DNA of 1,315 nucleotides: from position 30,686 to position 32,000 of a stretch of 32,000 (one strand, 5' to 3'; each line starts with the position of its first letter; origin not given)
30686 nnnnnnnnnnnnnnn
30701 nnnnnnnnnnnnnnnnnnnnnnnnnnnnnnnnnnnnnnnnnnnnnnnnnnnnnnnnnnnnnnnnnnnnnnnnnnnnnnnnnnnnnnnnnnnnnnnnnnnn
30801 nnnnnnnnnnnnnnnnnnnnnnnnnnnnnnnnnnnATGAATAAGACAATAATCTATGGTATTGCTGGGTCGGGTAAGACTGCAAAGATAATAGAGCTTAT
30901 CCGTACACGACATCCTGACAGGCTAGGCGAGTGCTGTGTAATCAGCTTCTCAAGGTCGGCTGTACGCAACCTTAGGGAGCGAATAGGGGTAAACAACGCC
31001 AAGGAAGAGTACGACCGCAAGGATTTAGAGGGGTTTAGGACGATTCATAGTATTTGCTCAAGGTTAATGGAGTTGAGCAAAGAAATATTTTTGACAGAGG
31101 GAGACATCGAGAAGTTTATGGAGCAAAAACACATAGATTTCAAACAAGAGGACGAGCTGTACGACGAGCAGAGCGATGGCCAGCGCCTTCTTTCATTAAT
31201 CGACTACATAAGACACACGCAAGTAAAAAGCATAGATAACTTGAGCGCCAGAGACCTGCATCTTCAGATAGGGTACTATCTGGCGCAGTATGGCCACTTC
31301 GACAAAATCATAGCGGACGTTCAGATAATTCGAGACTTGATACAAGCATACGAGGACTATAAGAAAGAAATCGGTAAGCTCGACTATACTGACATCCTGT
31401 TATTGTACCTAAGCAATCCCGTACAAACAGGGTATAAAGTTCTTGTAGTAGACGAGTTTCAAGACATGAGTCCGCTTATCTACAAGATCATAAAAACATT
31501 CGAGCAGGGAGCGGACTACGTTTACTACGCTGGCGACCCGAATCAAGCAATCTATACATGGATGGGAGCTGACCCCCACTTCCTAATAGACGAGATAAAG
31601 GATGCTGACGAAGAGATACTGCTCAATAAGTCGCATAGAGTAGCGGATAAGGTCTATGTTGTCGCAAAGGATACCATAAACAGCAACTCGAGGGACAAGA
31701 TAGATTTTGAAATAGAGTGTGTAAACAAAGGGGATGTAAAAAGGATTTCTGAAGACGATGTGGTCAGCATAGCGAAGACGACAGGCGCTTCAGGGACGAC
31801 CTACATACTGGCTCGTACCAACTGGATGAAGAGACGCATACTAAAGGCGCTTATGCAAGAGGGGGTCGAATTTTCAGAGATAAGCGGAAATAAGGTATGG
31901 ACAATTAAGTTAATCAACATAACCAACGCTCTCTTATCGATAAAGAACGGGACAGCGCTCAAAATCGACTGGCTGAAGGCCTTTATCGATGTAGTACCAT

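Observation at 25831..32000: Integrase-bearing island inserted at the 3' end of tRNA-Asn(GUU), made almost entirely of orphan genes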

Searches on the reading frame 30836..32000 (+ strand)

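Call 8: search_protein_families(library=pfam, max_evalue=0.1, proteins=[window:30836-32000:+])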
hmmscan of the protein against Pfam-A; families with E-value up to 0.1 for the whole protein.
window:30836-32000:+ (388 aa): 7 families
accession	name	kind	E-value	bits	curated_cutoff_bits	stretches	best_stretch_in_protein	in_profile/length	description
PF00580.27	UvrD-helicase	-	1.9e-26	93.8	23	1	3-256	15-269/271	UvrD/REP helicase N-terminal domain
PF13245.12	AAA_19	-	2e-13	51.1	25.1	1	4-241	14-132/134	AAA domain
PF01443.25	Viral_helicase1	-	2.4e-06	28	21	1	191-301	50-150/228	Viral superfamily 1 RNA helicase core domain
PF13604.12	AAA_30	-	0.0018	18.5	27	0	5-53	22-69/191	AAA domain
PF13401.12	AAA_22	-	0.0032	18.2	27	0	4-52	8-56/130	AAA domain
PF04378.19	RsmJ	-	0.035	13.9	27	1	217-279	51-111/245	Ribosomal RNA large subunit methyltransferase D, RlmJ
PF21445.3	ADDB_N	-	0.082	12.5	26.6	0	175-229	168-227/290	ADDB, N-terminal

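Call 10: search_protein_families(library=phrogs, max_evalue=0.01, proteins=[window:30836-32000:+])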
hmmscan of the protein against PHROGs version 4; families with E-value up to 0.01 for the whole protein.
window:30836-32000:+ (388 aa): 3 families
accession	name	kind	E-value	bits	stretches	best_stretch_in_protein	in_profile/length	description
phrog_1967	-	DNA, RNA and nucleotide metabolism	9.2e-48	164.4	1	3-370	168-527/776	DNA helicase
phrog_25205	-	unknown function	0.00015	21.2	1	196-276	180-261/607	-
phrog_325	-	DNA, RNA and nucleotide metabolism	0.0054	16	1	4-78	493-554/986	Dda-like helicase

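Call 15: find_related_loci(query=window:30836-32000:+, collection=genome_contigs, flank=10000)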
Query window:30836-32000:+ (388 aa) in genome_contigs; peptide patterns used: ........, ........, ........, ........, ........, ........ (x = any residue, [..] = any of these).
112 stretches matched a pattern; 1 encode a relative of the query (tblastn E <= 1e-3); 1 distinct loci.
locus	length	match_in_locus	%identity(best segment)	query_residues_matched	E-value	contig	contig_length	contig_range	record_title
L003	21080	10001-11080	21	5-355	1e-9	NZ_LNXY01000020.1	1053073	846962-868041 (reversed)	Legionella drozanskii LLAP-1 strain ATCC 700990 Ldro_ctg020, whole genome shotgun sequence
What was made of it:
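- Tried and rejected: The genome_contigs scan with the helicase returned only an irrelevant Legionella locus (call 15).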

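Call 16: find_homologous_proteins(query=window:30836-32000:+)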
Query window:30836-32000:+ (388 aa): 910 proteins with E <= 0.001 among 8000 candidates; the best 120 are listed.
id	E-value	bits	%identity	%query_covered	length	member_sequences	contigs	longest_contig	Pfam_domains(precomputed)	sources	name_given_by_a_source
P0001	3.4e-254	861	100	100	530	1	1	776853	PF13538.13,PF01443.25,PF13361.13,PF13245.13,PF00580.28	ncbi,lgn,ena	-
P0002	5.0e-125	436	49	100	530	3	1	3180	PF13538.13,PF01443.25,PF13361.13,PF13245.13,PF00580.28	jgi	-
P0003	1.2e-38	151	30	98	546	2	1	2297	PF13538.13,PF01443.25,PF13361.13,PF13245.13,PF20720.4,PF00580.28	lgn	-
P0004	7.0e-22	96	24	95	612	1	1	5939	PF13538.13,PF13604.13,PF13361.13,PF13245.13,PF00580.28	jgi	jgi:DNA helicase II / ATP-dependent DNA helicase PcrA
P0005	2.5e-21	94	23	93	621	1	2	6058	PF13538.13,PF01443.25,PF13604.13,PF13361.13,PF13245.13,PF00580.28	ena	-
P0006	3.1e-21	94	23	94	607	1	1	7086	PF13538.13,PF01443.25,PF13361.13,PF13245.13,PF00580.28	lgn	-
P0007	4.3e-21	94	24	98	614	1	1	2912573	PF13538.13,PF01443.25,PF13361.13,PF13245.13,PF00580.28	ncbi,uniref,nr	ncbi:repair helicase UvrD [Natronomonas moolapensis 8.8.11]|uniref:DNA 3'-5' helicase n=1 Tax=Natron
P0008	5.4e-21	93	23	95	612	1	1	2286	PF13538.13,PF01443.25,PF13604.13,PF13361.13,PF13245.13,PF00580.28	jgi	jgi:DNA helicase-2/ATP-dependent DNA helicase PcrA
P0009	1.7e-20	92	23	96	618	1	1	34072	PF13538.13,PF13604.13,PF13361.13,PF13245.13,PF00580.28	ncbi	ncbi:MAG: UvrD-helicase domain-containing protein [Haloferacaceae archaeon]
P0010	1.8e-20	91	23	96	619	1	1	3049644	PF13538.13,PF01443.25,PF13604.13,PF13361.13,PF13245.13,PF00580.28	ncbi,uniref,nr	ncbi:UvrD-helicase domain-containing protein [Halobaculum limi]|uniref:UvrD-helicase domain-containi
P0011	2.8e-20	91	24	96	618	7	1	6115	PF13538.13,PF13361.13,PF13245.13,PF00580.28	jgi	jgi:DNA helicase-2/ATP-dependent DNA helicase PcrA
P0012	3.2e-20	91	24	98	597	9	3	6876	PF13538.13,PF01443.25,PF13361.13,PF13245.13,PF00580.28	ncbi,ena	-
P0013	5.0e-20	90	23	98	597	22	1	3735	PF13538.13,PF01443.25,PF13361.13,PF13245.13,PF00580.28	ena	-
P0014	6.0e-20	90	26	90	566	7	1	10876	PF13538.13,PF13361.13,PF13245.13,PF13401.13,PF00580.28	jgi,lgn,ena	-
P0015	7.4e-20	89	23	96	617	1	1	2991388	PF13538.13,PF13604.13,PF13361.13,PF13245.13,PF00580.28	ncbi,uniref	ncbi:UvrD-helicase domain-containing protein [Halobaculum sp. MBLA0143]|uniref:UvrD-helicase domain-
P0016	1.9e-19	88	22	96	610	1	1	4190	PF13538.13,PF01443.25,PF13604.13,PF13361.13,PF13245.13,PF00580.28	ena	-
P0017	2.8e-19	88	23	94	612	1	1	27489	PF13538.13,PF13604.13,PF13361.13,PF13245.13,PF00580.28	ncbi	ncbi:MAG: UvrD-helicase domain-containing protein [Haloferacaceae archaeon]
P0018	6.6e-19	86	23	96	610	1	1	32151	PF13538.13,PF13604.13,PF13361.13,PF13245.13,PF00580.28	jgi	jgi:DNA helicase-2/ATP-dependent DNA helicase PcrA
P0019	1.2e-18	86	22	96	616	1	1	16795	PF13538.13,PF13604.13,PF13361.13,PF13245.13,PF00580.28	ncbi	-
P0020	1.3e-18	85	23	96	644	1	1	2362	PF13538.13,PF01443.25,PF13604.13,PF13361.13,PF13245.13,PF00580.28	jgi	-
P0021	1.4e-18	85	22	96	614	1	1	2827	PF13538.13,PF01443.25,PF13604.13,PF13361.13,PF13245.13,PF00580.28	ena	-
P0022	1.7e-18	85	23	96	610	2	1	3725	PF13538.13,PF01443.25,PF13604.13,PF13361.13,PF13245.13,PF00580.28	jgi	jgi:DNA helicase-2/ATP-dependent DNA helicase PcrA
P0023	2.2e-18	85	22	96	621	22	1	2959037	PF13538.13,PF13604.13,PF13361.13,PF13245.13,PF00580.28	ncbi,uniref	ncbi:ATP-dependent helicase [Halobaculum rarum]|uniref:ATP-dependent helicase n=1 Tax=Halobaculum ra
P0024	2.5e-18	84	23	96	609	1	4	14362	PF13538.13,PF01443.25,PF13604.13,PF13361.13,PF13245.13,PF00580.28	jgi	jgi:DNA helicase-2/ATP-dependent DNA helicase PcrA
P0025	6.4e-17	80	23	96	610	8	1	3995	PF13538.13,PF01443.25,PF13604.13,PF13361.13,PF13245.13,PF00580.28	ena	-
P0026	1.2e-16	79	22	99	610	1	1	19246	PF13538.13,PF01443.25,PF13604.13,PF13361.13,PF13245.13,PF00580.28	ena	-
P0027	4.4e-15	74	27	95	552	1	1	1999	PF13538.13,PF13173.13,PF01443.25,PF13361.13,PF13245.13,PF00580.28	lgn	-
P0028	7.6e-15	73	27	91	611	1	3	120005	PF13538.13,PF01443.25,PF13604.13,PF13361.13,PF13245.13,PF00580.28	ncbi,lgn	-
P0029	2.5e-14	71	25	90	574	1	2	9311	PF13538.13,PF01443.25,PF13361.13,PF13245.13,PF13401.13,PF00580.28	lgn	-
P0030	1.0e-13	69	25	95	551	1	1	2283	PF13538.13,PF13173.13,PF01443.25,PF13361.13,PF13245.13,PF00580.28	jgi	jgi:superfamily I DNA/RNA helicase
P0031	8.0e-13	66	25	95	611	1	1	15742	PF13538.13,PF01443.25,PF13604.13,PF13361.13,PF13245.13,PF00580.28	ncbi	-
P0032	2.4e-12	65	26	95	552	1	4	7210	PF13538.13,PF01443.25,PF13361.13,PF13245.13,PF00580.28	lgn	-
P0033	5.9e-12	63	25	95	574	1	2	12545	PF13538.13,PF01443.25,PF13361.13,PF13245.13,PF00580.28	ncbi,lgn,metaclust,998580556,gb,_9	metaclust:\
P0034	2.5e-11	61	23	98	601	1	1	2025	PF13538.13,PF01443.25,PF13361.13,PF13245.13,PF00580.28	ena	-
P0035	3.0e-11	61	26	93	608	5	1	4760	PF13538.13,PF13087.13,PF01443.25,PF13604.13,PF13361.13,PF13245.13,PF00580.28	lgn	-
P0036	5.7e-11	60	25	96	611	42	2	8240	PF13538.13,PF13086.13,PF00270.36,PF01443.25,PF13361.13,PF13245.13,PF00580.28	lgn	-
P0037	5.8e-11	60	24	98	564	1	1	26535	PF13538.13,PF01443.25,PF13361.13,PF13245.13,PF13401.13,PF00580.28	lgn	-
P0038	1.0e-10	59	28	71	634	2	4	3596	PF13538.13,PF13604.13,PF13361.13,PF13245.13,PF00580.28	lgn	-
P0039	2.2e-10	58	27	75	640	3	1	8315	PF01443.25,PF13604.13,PF13361.13,PF13245.13,PF00580.28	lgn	-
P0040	4.9e-10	57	23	88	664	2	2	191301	PF13538.13,PF01443.25,PF13361.13,PF13245.13,PF04851.22,PF00580.28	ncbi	ncbi:MAG: ATP-dependent helicase [Clostridium sp.]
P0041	5.7e-10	57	24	91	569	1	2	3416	PF13538.13,PF13361.13,PF13245.13,PF00580.28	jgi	jgi:ATP-dependent exoDNAse (exonuclease V) beta subunit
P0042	6.2e-10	57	25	89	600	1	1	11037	PF13538.13,PF13087.13,PF01443.25,PF13604.13,PF13361.13,PF13245.13,PF00580.28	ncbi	-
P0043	6.4e-10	57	26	87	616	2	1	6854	PF13538.13,PF13087.13,PF01443.25,PF13361.13,PF13245.13,PF04851.22,PF00580.28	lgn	-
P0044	7.2e-10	57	25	88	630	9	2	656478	PF13538.13,PF01443.25,PF13361.13,PF13245.13,PF00580.28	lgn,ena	-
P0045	7.2e-10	57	24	98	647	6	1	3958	PF13538.13,PF01443.25,PF13361.13,PF13245.13,PF04851.22,PF00580.28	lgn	-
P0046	1.0e-9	56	32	47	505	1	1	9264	PF13538.13,PF01443.25,PF13604.13,PF13361.13,PF13245.13,PF00580.28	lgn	-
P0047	1.1e-9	56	26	72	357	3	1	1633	PF13245.13,PF00580.28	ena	-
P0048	1.6e-9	55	27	90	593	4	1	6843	PF13538.13,PF13361.13,PF13245.13,PF00580.28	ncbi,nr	ncbi:MAG: ATP-dependent helicase [Methanocalculus sp. MSAO_Arc2]|nr:MAG: ATP-dependent helicase [Met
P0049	1.6e-9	55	28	46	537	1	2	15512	PF13538.13,PF13361.13,PF13245.13,PF00580.28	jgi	jgi:DNA helicase-2/ATP-dependent DNA helicase PcrA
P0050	1.9e-9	55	25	71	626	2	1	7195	PF13538.13,PF01443.25,PF13361.13,PF13245.13,PF00580.28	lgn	-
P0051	1.9e-9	55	26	87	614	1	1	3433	PF13538.13,PF13087.13,PF13086.13,PF01443.25,PF13361.13,PF13245.13,PF00580.28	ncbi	-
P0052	3.1e-9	55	27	72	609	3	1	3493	PF13538.13,PF13361.13,PF13245.13,PF04851.22,PF00580.28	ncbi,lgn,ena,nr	ncbi:MAG: ATP-dependent helicase [Lachnospiraceae bacterium]|nr:ATP-dependent helicase [Lachnospirac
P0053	3.6e-9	54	24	88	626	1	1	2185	PF13538.13,PF13087.13,PF13086.13,PF01443.25,PF13361.13,PF13245.13,PF00580.28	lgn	-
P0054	3.7e-9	54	30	32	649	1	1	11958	PF13538.13,PF13361.13,PF00570.29,PF13245.13,PF00580.28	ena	-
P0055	3.8e-9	54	25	88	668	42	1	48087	PF13538.13,PF00270.36,PF01443.25,PF13361.13,PF13245.13,PF04851.22,PF00580.28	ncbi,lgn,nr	ncbi:ATP-dependent helicase [Clostridium botulinum]|nr:ATP-dependent helicase [Clostridium botulinum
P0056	4.0e-9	54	24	86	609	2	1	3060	PF13538.13,PF01443.25,PF13361.13,PF13245.13,PF00580.28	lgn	-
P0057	4.0e-9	54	25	94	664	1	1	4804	PF13538.13,PF01443.25,PF13604.13,PF13361.13,PF00570.29,PF13245.13,PF00580.28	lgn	-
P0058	4.3e-9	54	24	88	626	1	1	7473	PF13538.13,PF13087.13,PF13086.13,PF01443.25,PF13361.13,PF13245.13,PF00580.28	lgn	-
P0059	4.4e-9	54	24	88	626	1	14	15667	PF13538.13,PF13087.13,PF13086.13,PF01443.25,PF13361.13,PF13245.13,PF00580.28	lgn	-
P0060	5.7e-9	54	27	72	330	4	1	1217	PF13604.13,PF13361.13,PF13245.13,PF00580.28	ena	-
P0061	6.2e-9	54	26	93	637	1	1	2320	PF13538.13,PF01443.25,PF13604.13,PF13361.13,PF13245.13,PF00580.28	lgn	-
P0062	6.5e-9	53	23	87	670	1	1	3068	PF13538.13,PF13087.13,PF01443.25,PF13361.13,PF13245.13,PF00580.28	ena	-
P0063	6.6e-9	53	25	47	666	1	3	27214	PF13538.13,PF01443.25,PF13361.13,PF13245.13,PF00580.28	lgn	-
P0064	7.1e-9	53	25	72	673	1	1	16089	PF13538.13,PF13604.13,PF13361.13,PF00570.29,PF13245.13,PF00580.28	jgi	jgi:DNA helicase-2/ATP-dependent DNA helicase PcrA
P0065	7.4e-9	53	26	72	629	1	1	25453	PF13538.13,PF13173.13,PF01443.25,PF13361.13,PF13245.13,PF00580.28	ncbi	-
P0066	7.5e-9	53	25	77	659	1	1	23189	PF13538.13,PF13604.13,PF13361.13,PF00570.29,PF13245.13,PF00580.28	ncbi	-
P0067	7.7e-9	53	33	29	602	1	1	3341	PF13538.13,PF13087.13,PF00270.36,PF01443.25,PF13361.13,PF13245.13,PF00580.28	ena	-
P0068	8.0e-9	53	24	87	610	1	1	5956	PF13538.13,PF13173.13,PF01443.25,PF13361.13,PF13245.13,PF00580.28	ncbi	-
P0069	8.2e-9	53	31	30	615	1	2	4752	PF13538.13,PF01443.25,PF13604.13,PF13361.13,PF13245.13,PF00580.28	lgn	-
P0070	8.3e-9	53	27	53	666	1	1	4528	PF13538.13,PF13361.13,PF00570.29,PF13245.13,PF00580.28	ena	-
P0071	8.3e-9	53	30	45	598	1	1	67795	PF13538.13,PF13087.13,PF01443.25,PF13361.13,PF13245.13,PF00580.28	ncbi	-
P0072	8.5e-9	53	24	90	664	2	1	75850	PF13538.13,PF13361.13,PF00570.29,PF13245.13,PF00580.28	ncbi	-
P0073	8.8e-9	53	22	89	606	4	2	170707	PF13538.13,PF01443.25,PF13604.13,PF13361.13,PF13245.13,PF00580.28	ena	-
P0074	1.1e-8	53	31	32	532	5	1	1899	PF13538.13,PF13604.13,PF13361.13,PF13245.13,PF00580.28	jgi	jgi:DNA helicase-2/ATP-dependent DNA helicase PcrA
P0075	1.1e-8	53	23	88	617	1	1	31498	PF13538.13,PF13087.13,PF01443.25,PF13361.13,PF13245.13,PF00580.28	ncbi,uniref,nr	ncbi:ATP-dependent helicase [Anaerotignum propionicum]|uniref:ATP-dependent helicase n=1 Tax=Anaerot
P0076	1.1e-8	53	24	88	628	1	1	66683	PF13538.13,PF13087.13,PF13086.13,PF01443.25,PF13361.13,PF13245.13,PF00580.28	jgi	-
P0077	1.3e-8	53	26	45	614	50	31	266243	PF13538.13,PF13087.13,PF01443.25,PF13361.13,PF13245.13,PF00580.28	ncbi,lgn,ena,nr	ncbi:MAG: ATP-dependent helicase [Lachnospiraceae bacterium]|nr:ATP-dependent helicase [Lachnospirac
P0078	1.3e-8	52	26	88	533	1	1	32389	PF13538.13,PF13604.13,PF13361.13,PF13245.13,PF00580.28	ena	-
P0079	1.3e-8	52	25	87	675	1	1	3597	PF13538.13,PF13087.13,PF01443.25,PF13361.13,PF13245.13,PF00580.28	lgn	-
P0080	1.6e-8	52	24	84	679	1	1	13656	PF13538.13,PF13361.13,PF00570.29,PF13245.13,PF00580.28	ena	-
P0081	1.6e-8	52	28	54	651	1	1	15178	PF13538.13,PF01443.25,PF13604.13,PF13361.13,PF00570.29,PF13245.13,PF00580.28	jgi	jgi:DNA helicase-2/ATP-dependent DNA helicase PcrA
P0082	1.7e-8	52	24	74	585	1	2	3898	PF13538.13,PF01443.25,PF13604.13,PF13361.13,PF13245.13,PF00580.28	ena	-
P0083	1.7e-8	52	27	71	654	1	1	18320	PF13538.13,PF13604.13,PF13361.13,PF00570.29,PF13245.13,PF00580.28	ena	-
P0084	1.7e-8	52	24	88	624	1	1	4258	PF13538.13,PF13087.13,PF13086.13,PF01443.25,PF13361.13,PF13245.13,PF00580.28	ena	-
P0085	1.8e-8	52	24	88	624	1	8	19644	PF13538.13,PF13087.13,PF13086.13,PF01443.25,PF13361.13,PF13245.13,PF00580.28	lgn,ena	-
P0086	1.8e-8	52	24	88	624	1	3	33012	PF13538.13,PF13087.13,PF13086.13,PF01443.25,PF13361.13,PF13245.13,PF00580.28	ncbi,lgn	-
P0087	2.0e-8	52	24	73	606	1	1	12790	PF13538.13,PF01443.25,PF13604.13,PF13361.13,PF13245.13,PF00580.28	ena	-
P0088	2.0e-8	52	26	64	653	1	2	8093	PF13538.13,PF13361.13,PF00570.29,PF13245.13,PF00580.28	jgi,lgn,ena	-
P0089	2.1e-8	52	23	88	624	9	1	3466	PF13538.13,PF13087.13,PF13086.13,PF01443.25,PF13361.13,PF13245.13,PF00580.28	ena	-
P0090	2.2e-8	52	24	88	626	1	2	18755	PF13538.13,PF13087.13,PF13086.13,PF01443.25,PF13361.13,PF13245.13,PF00580.28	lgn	-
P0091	2.4e-8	52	24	90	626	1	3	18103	PF13538.13,PF13087.13,PF13086.13,PF01443.25,PF13361.13,PF13245.13,PF00580.28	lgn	-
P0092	2.5e-8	52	25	52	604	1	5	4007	PF13538.13,PF13087.13,PF01443.25,PF13604.13,PF13361.13,PF13245.13,PF00580.28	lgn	-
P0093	2.6e-8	52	23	71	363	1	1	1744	PF13604.13,PF13361.13,PF13245.13,PF00580.28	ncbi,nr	ncbi:MAG: ATP-dependent helicase, partial [Lachnospiraceae bacterium]|nr:ATP-dependent helicase [Lac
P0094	2.8e-8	51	27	63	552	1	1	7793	PF13604.13,PF13361.13,PF13245.13,PF00580.28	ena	-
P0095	2.9e-8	51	24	73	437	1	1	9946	PF13604.13,PF13361.13,PF13245.13,PF00580.28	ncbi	-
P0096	3.0e-8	51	27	39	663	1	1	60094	PF13538.13,PF01443.25,PF13361.13,PF00570.29,PF13245.13,PF00580.28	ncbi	-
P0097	3.0e-8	51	26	73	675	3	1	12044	PF13538.13,PF13604.13,PF13361.13,PF00570.29,PF13245.13,PF00580.28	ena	-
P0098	3.1e-8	51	22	90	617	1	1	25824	PF13538.13,PF13087.13,PF01443.25,PF13604.13,PF13361.13,PF13245.13,PF00580.28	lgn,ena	-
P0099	3.1e-8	51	22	90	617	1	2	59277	PF13538.13,PF13087.13,PF01443.25,PF13604.13,PF13361.13,PF13245.13,PF00580.28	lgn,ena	-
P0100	3.2e-8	51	23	89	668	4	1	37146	PF13538.13,PF00270.36,PF01443.25,PF13604.13,PF13361.13,PF13245.13,PF04851.22,PF00580.28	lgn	-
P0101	3.4e-8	51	24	88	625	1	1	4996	PF13538.13,PF21445.4,PF13087.13,PF13086.13,PF01443.25,PF13604.13,PF13361.13,PF13245.13,PF00580.28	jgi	-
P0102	3.4e-8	51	24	90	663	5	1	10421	PF13538.13,PF13604.13,PF13361.13,PF00570.29,PF13245.13,PF00580.28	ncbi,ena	-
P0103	3.4e-8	51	24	87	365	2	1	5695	PF13361.13,PF13245.13,PF00580.28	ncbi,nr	ncbi:MAG: ATP-dependent helicase, partial [Defluviitaleaceae bacterium]|nr:ATP-dependent helicase [D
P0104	3.4e-8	51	26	75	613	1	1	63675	PF13538.13,PF13087.13,PF01443.25,PF13604.13,PF13361.13,PF13245.13,PF00580.28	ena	-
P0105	3.5e-8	51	23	87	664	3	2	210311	PF13538.13,PF13087.13,PF01443.25,PF13604.13,PF13361.13,PF13245.13,PF00580.28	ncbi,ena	-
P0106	3.5e-8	51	24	90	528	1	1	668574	PF13538.13,PF13604.13,PF13361.13,PF13245.13,PF00580.28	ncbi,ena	-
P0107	3.6e-8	51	33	29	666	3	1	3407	PF13538.13,PF13604.13,PF13361.13,PF00570.29,PF13245.13,PF00580.28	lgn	-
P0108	3.7e-8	51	26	88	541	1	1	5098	PF13604.13,PF13361.13,PF13245.13,PF00580.28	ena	-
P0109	3.9e-8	51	23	90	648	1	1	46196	PF13538.13,PF01443.25,PF13604.13,PF13361.13,PF13245.13,PF00580.28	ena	-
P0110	4.0e-8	51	27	90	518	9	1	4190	PF13538.13,PF13361.13,PF13245.13,PF00580.28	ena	-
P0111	4.4e-8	51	24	71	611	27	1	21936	PF13538.13,PF13087.13,PF01443.25,PF13361.13,PF13245.13,PF00580.28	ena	-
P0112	4.5e-8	51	31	38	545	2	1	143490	PF13538.13,PF13604.13,PF13361.13,PF13245.13,PF00580.28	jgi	jgi:DNA helicase-2/ATP-dependent DNA helicase PcrA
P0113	4.6e-8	51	26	48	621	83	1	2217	PF13538.13,PF01443.25,PF13361.13,PF13245.13,PF00580.28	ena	-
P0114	4.6e-8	51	27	60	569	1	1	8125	PF13538.13,PF01443.25,PF13604.13,PF13361.13,PF13245.13,PF00580.28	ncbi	-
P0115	4.6e-8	51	28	32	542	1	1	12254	PF13538.13,PF13604.13,PF13361.13,PF13245.13,PF00580.28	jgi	jgi:DNA helicase-2/ATP-dependent DNA helicase PcrA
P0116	4.8e-8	51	32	31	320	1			PF13604.13,PF13245.13,PF00580.28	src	-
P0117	4.9e-8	51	33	34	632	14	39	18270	PF13538.13,PF13087.13,PF13086.13,PF01443.25,PF13361.13,PF13245.13,PF04851.22,PF00580.28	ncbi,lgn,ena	-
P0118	5.3e-8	50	22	90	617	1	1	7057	PF13538.13,PF13087.13,PF01443.25,PF13604.13,PF13361.13,PF13245.13,PF00580.28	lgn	-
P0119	5.4e-8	50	24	95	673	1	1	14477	PF13538.13,PF01443.25,PF13604.13,PF13361.13,PF00570.29,PF13245.13,PF00580.28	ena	-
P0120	5.7e-8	50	22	90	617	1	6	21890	PF13538.13,PF13087.13,PF01443.25,PF13604.13,PF13361.13,PF13245.13,PF00580.28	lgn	-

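Call 17: find_encoding_contigs(protein=P0001, flank=10000, max_places=10)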
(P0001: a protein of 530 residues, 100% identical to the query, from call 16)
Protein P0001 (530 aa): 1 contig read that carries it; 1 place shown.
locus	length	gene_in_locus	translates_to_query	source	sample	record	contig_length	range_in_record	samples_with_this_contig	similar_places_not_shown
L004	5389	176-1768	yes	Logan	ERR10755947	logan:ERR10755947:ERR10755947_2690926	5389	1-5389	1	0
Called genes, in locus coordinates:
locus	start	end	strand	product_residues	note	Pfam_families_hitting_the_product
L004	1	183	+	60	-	?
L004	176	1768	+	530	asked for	PF00580:UvrD-helicase, PF01443:Viral_helicase1 (faint), PF13245:AAA_19, PF13361:UvrD_C, PF13538:UvrD_C_2 (weak)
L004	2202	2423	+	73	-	-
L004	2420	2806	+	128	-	-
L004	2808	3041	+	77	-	-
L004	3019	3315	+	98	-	-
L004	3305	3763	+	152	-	-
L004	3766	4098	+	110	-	-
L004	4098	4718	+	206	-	PF00589:Phage_integrase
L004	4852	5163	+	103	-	-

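Call 18: find_encoding_contigs(protein=P0002, flank=10000, max_places=10)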
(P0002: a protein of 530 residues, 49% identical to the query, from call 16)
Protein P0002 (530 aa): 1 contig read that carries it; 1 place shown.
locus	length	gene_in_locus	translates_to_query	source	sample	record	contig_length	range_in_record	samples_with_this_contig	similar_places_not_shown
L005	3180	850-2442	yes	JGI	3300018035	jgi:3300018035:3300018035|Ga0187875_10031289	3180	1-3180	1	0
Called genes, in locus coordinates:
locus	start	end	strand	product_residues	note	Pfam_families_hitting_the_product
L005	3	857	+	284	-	?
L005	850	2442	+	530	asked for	PF01443:Viral_helicase1 (faint), PF13245:AAA_19, PF00580:UvrD-helicase, PF13361:UvrD_C, PF13538:UvrD_C_2 (weak)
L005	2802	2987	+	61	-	-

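Call 34: search_protein_families(library=pfam, max_evalue=0.1, proteins=[L004:2021-2194:+, L004:2202-2420:+, L004:2420-2803:+, L004:2808-3038:+, L004:3019-3312:+, L004:3305-3760:+, L004:3760-4095:+, L004:4092-4715:+, L004:4852-5160:+, L005:2802-2984:+])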
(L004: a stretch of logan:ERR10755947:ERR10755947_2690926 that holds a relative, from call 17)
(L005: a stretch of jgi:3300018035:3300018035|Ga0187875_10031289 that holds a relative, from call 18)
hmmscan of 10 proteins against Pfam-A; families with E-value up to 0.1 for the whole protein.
L004:2021-2194:+ (58 aa): 0 families

L004:2202-2420:+ (73 aa): 0 families

L004:2420-2803:+ (128 aa): 0 families

L004:2808-3038:+ (77 aa): 0 families

L004:3019-3312:+ (98 aa): 3 families
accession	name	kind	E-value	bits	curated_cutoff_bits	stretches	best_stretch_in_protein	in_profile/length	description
PF14480.11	DNA_pol3_a_NI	-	0.002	18.5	22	1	19-47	44-72/72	DNA polymerase III polC-type N-terminus I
PF22477.2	RepD-like_N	-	0.0073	17.1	25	1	19-56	18-56/87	Replication initiation protein, N-terminal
PF10364.14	NKWYS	-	0.035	14.5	25.1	1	21-48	102-130/139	Putative capsular polysaccharide synthesis protein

L004:3305-3760:+ (152 aa): 1 family
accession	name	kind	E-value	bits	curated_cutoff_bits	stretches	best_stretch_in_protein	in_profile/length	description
PF16743.10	PliI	-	0.098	12.8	27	0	118-138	6-26/123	Periplasmic lysozyme inhibitor of I-type lysozyme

L004:3760-4095:+ (112 aa): 0 families

L004:4092-4715:+ (208 aa): 2 families
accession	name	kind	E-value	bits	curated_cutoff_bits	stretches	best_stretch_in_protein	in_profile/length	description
PF00589.27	Phage_integrase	-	1.8e-21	77.1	27.1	1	26-194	1-168/172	Phage integrase family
PF16795.10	Phage_integr_3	-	0.016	15.6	27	1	48-89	14-54/161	Archaeal phage integrase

L004:4852-5160:+ (103 aa): 3 families
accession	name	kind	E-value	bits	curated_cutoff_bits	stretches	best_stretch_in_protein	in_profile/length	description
PF11254.13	DUF3053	-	0.021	14.9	23.9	1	54-97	38-81/219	Protein of unknown function (DUF3053)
PF14716.13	HHH_8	-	0.048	14.5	30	1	55-99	12-61/73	Helix-hairpin-helix domain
PF16188.10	Peptidase_M24_C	-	0.09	13.2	28.9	0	8-27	21-40/63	C-terminal region of peptidase_M24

L005:2802-2984:+ (61 aa): 0 families
